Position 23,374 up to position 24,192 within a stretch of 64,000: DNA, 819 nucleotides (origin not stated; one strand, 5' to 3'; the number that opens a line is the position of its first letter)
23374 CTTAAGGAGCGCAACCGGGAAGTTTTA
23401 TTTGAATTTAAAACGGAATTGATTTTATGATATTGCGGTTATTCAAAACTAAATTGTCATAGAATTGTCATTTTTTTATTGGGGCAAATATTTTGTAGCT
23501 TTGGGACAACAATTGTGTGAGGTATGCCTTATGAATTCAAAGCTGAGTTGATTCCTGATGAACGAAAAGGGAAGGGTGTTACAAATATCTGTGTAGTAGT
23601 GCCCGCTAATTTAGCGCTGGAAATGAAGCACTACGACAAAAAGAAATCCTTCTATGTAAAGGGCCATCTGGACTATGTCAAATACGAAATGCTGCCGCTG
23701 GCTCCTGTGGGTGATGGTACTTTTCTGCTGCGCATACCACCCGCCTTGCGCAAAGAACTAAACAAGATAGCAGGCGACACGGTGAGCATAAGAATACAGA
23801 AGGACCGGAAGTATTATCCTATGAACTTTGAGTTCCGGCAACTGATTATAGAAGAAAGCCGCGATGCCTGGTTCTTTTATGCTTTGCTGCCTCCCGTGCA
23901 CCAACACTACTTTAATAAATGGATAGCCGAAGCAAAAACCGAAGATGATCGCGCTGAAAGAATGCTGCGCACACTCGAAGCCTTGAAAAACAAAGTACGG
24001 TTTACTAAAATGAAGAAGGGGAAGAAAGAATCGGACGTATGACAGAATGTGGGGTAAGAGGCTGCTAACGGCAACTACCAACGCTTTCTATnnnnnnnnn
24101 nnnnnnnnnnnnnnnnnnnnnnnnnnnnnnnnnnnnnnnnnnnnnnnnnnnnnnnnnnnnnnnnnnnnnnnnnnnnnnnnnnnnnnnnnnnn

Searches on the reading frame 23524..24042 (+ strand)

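Call 49: search_protein_families(library=pfam, proteins=[window:23524-24042:+], max_evalue=0.001)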
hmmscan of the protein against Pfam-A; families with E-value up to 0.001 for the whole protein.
window:23524-24042:+ (172 aa): 2 families
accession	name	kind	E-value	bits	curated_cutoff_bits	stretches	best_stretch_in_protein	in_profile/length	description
PF08922.17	DUF1905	-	2.7e-09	37.4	24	1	5-91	1-81/81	Domain of unknown function (DUF1905)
PF13376.11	OmdA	-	1.9e-06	28.2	25.6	1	110-156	13-59/60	Bacteriocin-protection, YdeI or OmpD-Associated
